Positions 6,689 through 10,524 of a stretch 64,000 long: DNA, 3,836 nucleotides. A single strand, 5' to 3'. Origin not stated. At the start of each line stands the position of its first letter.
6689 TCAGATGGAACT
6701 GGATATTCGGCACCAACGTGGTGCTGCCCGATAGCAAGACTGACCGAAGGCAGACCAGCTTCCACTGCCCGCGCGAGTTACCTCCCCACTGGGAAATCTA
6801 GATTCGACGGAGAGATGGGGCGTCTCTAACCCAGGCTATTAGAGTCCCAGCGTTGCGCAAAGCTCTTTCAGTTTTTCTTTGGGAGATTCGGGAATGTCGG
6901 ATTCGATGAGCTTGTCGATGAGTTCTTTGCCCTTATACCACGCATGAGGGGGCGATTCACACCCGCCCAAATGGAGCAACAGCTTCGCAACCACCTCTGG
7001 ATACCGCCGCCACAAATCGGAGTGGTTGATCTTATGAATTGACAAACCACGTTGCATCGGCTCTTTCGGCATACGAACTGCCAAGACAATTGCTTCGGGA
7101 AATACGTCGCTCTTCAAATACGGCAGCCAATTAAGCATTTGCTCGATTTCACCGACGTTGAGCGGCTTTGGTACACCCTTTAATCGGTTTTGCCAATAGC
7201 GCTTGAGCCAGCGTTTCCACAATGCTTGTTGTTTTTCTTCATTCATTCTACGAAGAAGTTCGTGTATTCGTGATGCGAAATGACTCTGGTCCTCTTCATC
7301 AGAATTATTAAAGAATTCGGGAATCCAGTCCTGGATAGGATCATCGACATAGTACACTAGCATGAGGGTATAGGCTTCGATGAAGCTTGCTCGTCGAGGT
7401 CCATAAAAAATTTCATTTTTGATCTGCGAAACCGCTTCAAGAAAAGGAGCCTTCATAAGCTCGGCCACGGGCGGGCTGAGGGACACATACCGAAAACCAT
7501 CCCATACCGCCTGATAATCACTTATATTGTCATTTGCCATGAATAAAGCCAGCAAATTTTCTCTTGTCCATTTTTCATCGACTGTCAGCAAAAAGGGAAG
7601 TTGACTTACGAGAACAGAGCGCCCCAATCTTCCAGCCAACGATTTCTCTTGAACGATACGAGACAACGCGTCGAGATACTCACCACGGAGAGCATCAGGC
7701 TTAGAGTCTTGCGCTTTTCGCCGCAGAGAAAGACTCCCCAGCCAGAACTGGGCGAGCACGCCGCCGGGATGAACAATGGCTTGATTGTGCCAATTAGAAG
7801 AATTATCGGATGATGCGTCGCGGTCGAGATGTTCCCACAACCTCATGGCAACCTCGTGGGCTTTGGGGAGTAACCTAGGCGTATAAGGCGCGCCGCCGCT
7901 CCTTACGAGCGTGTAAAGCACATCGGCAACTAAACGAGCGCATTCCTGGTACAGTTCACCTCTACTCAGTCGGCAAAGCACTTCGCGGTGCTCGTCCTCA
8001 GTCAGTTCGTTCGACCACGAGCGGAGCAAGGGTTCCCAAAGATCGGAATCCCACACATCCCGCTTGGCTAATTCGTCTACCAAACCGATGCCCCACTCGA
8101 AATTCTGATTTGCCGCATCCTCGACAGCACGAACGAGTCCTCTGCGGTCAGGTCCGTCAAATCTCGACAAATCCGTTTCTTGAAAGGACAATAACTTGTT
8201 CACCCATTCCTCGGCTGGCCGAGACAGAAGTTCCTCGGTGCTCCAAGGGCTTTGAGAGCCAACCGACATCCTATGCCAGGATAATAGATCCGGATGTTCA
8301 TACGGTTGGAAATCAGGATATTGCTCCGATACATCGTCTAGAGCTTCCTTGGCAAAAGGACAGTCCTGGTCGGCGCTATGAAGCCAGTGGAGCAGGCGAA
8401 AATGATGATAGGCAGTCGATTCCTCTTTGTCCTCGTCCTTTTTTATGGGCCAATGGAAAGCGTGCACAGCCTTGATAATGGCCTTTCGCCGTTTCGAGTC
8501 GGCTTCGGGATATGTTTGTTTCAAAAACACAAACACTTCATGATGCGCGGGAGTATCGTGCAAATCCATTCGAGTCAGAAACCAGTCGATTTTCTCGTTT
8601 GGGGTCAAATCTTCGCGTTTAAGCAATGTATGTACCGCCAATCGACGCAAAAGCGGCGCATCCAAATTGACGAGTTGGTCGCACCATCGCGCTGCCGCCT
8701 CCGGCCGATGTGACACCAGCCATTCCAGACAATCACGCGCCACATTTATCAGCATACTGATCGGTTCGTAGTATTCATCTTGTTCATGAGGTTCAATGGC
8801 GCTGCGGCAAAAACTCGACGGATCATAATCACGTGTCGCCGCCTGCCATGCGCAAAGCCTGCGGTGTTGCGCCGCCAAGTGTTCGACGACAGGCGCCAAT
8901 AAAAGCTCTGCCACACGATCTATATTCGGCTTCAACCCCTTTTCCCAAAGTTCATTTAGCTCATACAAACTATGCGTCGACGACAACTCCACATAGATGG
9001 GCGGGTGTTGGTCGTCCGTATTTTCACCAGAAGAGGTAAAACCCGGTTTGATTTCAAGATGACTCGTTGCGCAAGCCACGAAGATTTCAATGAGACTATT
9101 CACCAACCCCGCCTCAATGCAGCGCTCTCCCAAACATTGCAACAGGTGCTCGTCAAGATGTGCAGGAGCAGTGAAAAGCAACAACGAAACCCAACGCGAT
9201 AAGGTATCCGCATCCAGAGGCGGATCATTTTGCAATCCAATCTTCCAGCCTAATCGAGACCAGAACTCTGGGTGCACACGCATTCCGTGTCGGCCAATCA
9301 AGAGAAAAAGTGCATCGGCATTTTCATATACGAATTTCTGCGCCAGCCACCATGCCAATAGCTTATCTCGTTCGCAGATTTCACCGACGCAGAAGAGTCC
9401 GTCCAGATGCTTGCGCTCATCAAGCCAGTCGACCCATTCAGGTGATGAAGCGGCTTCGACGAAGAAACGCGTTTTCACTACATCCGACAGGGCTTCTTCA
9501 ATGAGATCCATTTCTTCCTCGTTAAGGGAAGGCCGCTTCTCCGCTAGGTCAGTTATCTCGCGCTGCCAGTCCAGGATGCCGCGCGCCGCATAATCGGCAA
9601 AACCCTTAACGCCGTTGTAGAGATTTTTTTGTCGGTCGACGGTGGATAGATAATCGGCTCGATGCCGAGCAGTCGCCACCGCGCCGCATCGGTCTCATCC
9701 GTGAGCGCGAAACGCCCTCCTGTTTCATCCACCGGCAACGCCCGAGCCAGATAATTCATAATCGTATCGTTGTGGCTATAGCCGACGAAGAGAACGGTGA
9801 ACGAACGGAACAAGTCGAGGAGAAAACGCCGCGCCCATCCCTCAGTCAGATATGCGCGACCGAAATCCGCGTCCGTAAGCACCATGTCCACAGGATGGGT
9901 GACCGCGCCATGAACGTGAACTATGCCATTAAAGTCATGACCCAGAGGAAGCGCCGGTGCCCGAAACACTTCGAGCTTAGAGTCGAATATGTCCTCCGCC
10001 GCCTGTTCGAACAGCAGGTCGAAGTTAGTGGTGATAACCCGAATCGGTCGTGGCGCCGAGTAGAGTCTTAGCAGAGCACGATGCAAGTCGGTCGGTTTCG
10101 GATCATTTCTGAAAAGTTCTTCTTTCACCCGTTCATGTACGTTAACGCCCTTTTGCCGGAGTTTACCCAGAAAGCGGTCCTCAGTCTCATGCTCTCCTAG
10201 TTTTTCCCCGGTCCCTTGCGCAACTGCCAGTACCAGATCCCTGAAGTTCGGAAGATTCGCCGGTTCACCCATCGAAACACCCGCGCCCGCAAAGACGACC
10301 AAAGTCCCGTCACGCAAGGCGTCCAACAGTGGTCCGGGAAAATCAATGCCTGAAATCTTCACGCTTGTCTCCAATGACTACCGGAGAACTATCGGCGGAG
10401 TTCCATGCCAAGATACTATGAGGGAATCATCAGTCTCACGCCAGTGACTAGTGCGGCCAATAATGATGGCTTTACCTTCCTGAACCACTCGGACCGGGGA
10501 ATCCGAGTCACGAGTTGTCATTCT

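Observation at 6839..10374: DSR-like SIR2 defence gene split at an A7 slippery tract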

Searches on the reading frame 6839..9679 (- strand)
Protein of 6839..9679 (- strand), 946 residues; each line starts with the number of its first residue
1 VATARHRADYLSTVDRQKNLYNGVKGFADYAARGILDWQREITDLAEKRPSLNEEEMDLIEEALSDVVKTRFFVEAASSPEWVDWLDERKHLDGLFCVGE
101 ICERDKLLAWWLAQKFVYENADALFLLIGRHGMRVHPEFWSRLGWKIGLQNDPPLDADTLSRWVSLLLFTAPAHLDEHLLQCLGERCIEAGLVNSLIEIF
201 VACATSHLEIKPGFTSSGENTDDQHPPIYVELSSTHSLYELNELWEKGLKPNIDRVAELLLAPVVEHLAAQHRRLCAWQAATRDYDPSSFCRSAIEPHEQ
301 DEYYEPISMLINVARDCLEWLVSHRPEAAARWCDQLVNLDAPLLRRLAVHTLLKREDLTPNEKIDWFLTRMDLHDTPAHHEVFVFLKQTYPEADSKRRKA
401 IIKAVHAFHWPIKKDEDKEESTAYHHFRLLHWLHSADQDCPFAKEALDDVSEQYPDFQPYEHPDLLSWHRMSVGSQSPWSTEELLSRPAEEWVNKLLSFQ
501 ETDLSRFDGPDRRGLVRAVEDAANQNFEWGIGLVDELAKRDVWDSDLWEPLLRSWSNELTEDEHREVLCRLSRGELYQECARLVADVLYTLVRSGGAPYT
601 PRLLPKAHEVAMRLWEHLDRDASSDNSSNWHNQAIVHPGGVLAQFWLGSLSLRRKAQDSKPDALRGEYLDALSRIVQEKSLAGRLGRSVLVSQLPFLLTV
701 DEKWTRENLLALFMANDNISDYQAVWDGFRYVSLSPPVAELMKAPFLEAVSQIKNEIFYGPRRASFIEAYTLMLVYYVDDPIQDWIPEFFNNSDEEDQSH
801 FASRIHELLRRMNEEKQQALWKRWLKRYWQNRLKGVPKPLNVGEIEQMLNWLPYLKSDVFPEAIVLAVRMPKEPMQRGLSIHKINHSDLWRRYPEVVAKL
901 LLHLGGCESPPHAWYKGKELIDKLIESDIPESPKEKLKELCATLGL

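Call 5: search_protein_families(library=pfam, proteins=[window:6839-9679:-], max_evalue=0.01)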
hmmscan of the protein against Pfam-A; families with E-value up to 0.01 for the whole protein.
window:6839-9679:- (946 aa): 1 family
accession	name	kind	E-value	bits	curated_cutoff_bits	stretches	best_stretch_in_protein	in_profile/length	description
PF13212.11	DUF4020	-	2.7e-07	30.9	22.7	1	783-902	13-142/182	Domain of unknown function (DUF4020)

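Call 6: search_protein_families(library=padloc, proteins=[window:6839-9679:-], max_evalue=0.01)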
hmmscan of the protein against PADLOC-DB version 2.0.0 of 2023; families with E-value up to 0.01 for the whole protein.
window:6839-9679:- (946 aa): 3 families
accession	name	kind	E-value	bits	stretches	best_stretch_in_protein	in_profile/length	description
PDLC04167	Dsr1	-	9.9e-32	107.6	1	280-912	577-1206/1248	-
PDLC02183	Dsr1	-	3.1e-22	76.2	1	285-901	615-1229/1275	-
PDLC04166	Dsr1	-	8.8e-19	64.8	1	293-729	553-995/1227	-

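Call 10: find_encoding_contigs(protein=window:6839-9679:-, flank=10000, max_places=6)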
Protein window:6839-9679:- (946 aa): no gene with exactly this product is on record in the collection.

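Call 35: find_encoding_contigs(protein=window:6839-9511:-, flank=10000, max_places=6)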
Protein window:6839-9511:- (890 aa): no gene with exactly this product is on record in the collection.

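Call 58: search_protein_representatives(protein=window:6839-9511:-)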
Query: 890 residues. Proteins with E-value up to 0.001 (for the whole library): 2200; up to 1e-10: 1483; up to 1e-30: 863. The best 150 are listed.
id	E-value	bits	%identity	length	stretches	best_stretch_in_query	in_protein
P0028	7.6e-273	924.3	50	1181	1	3-889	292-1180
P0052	7.6e-271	917.7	51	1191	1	2-890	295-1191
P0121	7.2e-259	878.1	49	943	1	1-889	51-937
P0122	3.0e-250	849.5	47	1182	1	2-890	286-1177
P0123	1.9e-247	840.3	46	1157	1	1-888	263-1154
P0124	2.7e-243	826.5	46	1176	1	1-890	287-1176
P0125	1.0e-234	798.1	45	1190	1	3-890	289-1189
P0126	5.9e-225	765.8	42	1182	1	3-889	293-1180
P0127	9.1e-218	742.0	44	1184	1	3-889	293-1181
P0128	3.2e-217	740.2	43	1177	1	1-889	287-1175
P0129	4.1e-212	723.3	43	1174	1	3-888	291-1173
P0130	2.8e-210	717.3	43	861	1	44-890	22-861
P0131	4.6e-210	716.6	44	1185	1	2-886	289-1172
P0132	9.5e-210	715.5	42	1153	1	3-889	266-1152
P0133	1.1e-205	702.1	40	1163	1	2-880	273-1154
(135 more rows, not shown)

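Call 59: find_encoding_contigs(protein=P0121, flank=4000, max_places=3)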
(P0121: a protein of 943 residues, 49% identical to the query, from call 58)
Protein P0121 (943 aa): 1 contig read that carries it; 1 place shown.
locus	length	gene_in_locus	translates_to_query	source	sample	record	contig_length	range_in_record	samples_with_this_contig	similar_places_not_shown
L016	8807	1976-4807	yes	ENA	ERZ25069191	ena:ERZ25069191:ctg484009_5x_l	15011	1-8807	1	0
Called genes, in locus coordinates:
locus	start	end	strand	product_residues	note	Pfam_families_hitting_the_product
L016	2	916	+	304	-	?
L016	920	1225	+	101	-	PF01381:HTH_3 (faint)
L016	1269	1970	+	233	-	PF13289:SIR2_2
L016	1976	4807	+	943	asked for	PF13212:DUF4020 (weak)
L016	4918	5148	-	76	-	-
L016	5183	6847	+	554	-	PF00496:SBP_bac_5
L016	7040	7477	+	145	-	PF00376:MerR, PF13411:MerR_1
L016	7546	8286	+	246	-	PF02522:Antibiotic_NAT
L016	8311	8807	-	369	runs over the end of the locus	PF02746:MR_MLE_N, PF13378:MR_MLE_C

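Call 64: list_cluster_members(proteins=[P0001, P0002, P0121])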
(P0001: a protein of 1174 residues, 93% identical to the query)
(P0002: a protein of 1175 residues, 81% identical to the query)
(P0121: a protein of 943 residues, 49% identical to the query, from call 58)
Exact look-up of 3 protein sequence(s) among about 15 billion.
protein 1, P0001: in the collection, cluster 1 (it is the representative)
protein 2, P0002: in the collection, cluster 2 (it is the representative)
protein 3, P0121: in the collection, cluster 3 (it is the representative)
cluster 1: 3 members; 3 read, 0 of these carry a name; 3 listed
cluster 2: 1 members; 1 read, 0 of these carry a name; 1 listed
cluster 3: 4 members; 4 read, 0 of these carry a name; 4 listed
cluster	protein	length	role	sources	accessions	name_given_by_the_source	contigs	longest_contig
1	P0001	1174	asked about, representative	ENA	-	-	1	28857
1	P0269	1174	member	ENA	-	-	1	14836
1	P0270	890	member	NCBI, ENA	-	-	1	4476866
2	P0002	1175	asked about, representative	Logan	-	-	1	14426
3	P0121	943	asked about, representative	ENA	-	-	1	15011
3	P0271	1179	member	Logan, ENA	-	-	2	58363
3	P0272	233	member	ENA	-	-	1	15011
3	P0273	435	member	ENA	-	-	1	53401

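Call 67: find_encoding_contigs(protein=P0270, flank=10000, max_places=4)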
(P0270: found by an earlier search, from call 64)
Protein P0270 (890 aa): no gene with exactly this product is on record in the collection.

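Call 68: find_encoding_contigs(protein=P0269, flank=8000, max_places=3)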
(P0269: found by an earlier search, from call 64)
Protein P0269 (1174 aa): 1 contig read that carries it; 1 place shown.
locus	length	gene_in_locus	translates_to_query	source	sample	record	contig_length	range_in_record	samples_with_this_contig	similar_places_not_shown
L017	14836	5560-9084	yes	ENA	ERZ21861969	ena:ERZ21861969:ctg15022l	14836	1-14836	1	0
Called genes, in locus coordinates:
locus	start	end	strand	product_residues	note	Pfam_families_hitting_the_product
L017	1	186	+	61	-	?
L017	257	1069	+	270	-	-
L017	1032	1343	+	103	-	-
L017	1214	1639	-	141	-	-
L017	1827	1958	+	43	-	-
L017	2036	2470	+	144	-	PF00436:SSB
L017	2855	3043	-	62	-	-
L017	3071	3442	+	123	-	PF14216:DUF4326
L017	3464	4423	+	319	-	PF10686:YAcAr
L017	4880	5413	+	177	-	-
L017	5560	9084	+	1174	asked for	PF13289:SIR2_2, PF13212:DUF4020 (weak)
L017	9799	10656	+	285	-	-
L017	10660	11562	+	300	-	PF08843:AbiEii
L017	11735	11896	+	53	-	-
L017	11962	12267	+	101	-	-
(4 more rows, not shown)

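Call 79: search_protein_families(library=ncbifam, proteins=[window:6839-9511:-], max_evalue=0.001)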
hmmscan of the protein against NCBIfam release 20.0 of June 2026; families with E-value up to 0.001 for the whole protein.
window:6839-9511:- (890 aa): 1 family
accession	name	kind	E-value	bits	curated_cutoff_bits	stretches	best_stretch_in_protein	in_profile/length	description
NF041818.1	Dsr1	equivalog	8.4e-36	123.2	1400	1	219-847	602-1223/1263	anti-phage defense-associated sirtuin Dsr1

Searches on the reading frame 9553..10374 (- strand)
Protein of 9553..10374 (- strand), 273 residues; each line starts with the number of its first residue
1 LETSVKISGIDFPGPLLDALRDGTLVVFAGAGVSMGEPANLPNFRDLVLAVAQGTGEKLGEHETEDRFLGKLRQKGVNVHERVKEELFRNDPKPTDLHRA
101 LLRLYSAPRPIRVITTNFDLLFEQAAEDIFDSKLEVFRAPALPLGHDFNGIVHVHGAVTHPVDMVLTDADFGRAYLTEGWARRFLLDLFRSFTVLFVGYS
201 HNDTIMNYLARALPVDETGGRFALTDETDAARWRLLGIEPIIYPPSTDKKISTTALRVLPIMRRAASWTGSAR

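Call 5: search_protein_families(library=pfam, proteins=[window:9553-10374:-], max_evalue=0.01)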
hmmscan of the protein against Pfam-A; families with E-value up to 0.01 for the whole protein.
window:9553-10374:- (273 aa): 1 family
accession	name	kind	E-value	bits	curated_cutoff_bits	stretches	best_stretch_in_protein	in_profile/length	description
PF13289.12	SIR2_2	-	2.1e-21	76.9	24.5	1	113-223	3-118/141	SIR2-like domain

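Call 6: search_protein_families(library=padloc, proteins=[window:9553-10374:-], max_evalue=0.01)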
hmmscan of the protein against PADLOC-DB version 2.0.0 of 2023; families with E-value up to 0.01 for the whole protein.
window:9553-10374:- (273 aa): 18 families
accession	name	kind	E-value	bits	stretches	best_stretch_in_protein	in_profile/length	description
PDLC04167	Dsr1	-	8.9e-41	137.6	1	9-220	7-231/1248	-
PDLC02183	Dsr1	-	2.7e-39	132.7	1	8-246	6-274/1275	-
PDLC00407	ThsA1|ThsA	-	1.2e-12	45.2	1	17-209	14-204/478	STALD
PDLC00409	ThsA1|ThsA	-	4.1e-10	37.4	1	17-210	15-206/242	STALD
PDLC04166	Dsr1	-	3.1e-09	33.2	1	113-201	124-208/1227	-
PDLC04968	PDC-S25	-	3.8e-09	34.1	1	113-204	143-232/517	-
PDLC03856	LmuA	-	9.5e-08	29.6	1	113-210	118-214/433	-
PDLC02401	Aga_SIR2-PNTD1-PNTD2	-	3.4e-05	20.8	1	93-137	76-120/524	Class I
PDLC02419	Aga_SIR2-PNTD1-PNTD2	-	5.4e-05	20.1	0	94-136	104-146/558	Class I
PDLC02184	Dsr2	-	0.00012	18.3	1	89-173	101-180/1222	-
PDLC04093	SIR2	-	0.0002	18.4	1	78-128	120-169/395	-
PDLC05061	PDC-S65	-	0.00022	18.7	1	84-128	113-157/592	-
PDLC04967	PDC-S25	-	0.00025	18.2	1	113-206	149-244/528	-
PDLC04082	SIR2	-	0.00068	16.6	1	83-128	102-146/345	-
PDLC04087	SIR2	-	0.0018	15.2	1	92-127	113-149/343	-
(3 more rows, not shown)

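Call 21: find_encoding_contigs(protein=window:9553-10374:-, flank=10000, max_places=6)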
Protein window:9553-10374:- (273 aa): no gene with exactly this product is on record in the collection.

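Call 34: find_encoding_contigs(protein=window:9556-10362:-, flank=10000, max_places=6)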
Protein seq(269 aa) (269 aa): no gene with exactly this product is on record in the collection.

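Call 79: search_protein_families(library=ncbifam, proteins=[window:9553-10362:-], max_evalue=0.001)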
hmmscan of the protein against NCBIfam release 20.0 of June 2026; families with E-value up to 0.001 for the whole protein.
window:9553-10362:- (269 aa): 3 families
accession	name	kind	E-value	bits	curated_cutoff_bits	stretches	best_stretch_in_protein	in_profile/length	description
NF041818.1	Dsr1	equivalog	2.4e-47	161.4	1400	1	5-241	7-273/1263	anti-phage defense-associated sirtuin Dsr1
NF041819.1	Dsr2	equivalog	6e-05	21.2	1400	1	80-169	91-175/1215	anti-phage defense-associated sirtuin Dsr2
NF001752.0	PRK00481.1-1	equivalog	0.00022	20.9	221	1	20-122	16-114/242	NAD-dependent protein deacylase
